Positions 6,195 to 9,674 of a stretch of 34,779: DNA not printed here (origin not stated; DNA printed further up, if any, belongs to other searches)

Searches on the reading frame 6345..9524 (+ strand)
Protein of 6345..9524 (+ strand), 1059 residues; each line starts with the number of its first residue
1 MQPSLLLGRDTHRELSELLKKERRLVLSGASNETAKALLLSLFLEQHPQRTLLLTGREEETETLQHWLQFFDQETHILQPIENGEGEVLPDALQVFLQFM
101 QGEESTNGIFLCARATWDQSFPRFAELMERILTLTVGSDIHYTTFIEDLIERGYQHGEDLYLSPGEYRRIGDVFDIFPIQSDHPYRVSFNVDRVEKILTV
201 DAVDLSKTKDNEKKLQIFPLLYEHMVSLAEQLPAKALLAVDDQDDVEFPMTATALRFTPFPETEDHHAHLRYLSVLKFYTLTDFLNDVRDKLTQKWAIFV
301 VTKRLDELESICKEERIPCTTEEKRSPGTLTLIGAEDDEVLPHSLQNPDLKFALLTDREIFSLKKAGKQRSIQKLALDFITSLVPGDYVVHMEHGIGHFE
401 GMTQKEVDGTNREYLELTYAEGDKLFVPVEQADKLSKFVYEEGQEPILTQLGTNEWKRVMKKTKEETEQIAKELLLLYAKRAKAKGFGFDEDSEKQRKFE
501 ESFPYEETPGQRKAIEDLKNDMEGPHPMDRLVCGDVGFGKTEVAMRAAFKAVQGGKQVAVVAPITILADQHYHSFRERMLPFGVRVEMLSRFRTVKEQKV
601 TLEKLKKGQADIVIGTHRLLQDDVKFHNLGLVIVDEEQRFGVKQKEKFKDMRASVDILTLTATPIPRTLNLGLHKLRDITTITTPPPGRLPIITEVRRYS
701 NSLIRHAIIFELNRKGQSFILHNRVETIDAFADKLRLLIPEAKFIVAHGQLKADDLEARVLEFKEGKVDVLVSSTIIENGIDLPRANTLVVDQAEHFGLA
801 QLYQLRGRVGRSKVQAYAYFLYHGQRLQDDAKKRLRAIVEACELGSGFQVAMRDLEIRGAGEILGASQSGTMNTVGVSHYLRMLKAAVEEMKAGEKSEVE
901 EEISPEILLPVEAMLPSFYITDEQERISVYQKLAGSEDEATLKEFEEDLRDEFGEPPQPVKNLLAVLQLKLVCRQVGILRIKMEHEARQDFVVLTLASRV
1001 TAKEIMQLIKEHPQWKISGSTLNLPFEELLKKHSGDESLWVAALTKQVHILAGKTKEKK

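Call 8: search_protein_families(library=pfam, proteins=[window:6345-9524:+], max_evalue=0.001)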
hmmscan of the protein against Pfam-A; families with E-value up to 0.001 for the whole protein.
window:6345-9524:+ (1059 aa): 7 families
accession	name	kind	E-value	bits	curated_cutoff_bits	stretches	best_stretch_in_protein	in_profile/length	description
PF00270.35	DEAD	-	2.6e-26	92.8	26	1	508-669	1-164/167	DEAD/DEAH box helicase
PF03461.20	TRCF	-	6.3e-23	81.4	25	1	909-986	1-78/95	TRCF domain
PF02559.22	CarD_TRCF_RID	-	1.2e-21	77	23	1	384-439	2-57/57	CarD-like/TRCF RID domain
PF00271.37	Helicase_C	-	5.4e-20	72.1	23.5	1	708-812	10-109/110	Helicase conserved C-terminal domain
PF17757.6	UvrB_inter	-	7.6e-15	55.2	22.9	1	132-219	1-87/91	UvrB interaction domain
PF04851.21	ResIII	-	3.3e-09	37.3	22.5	1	508-664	5-162/164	Type III restriction enzyme, res subunit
PF22232.2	TraI_hel_assoc_N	-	0.0004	21.4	27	0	753-815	31-94/99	TraI helicase-associated ssDNA bd, N-terminal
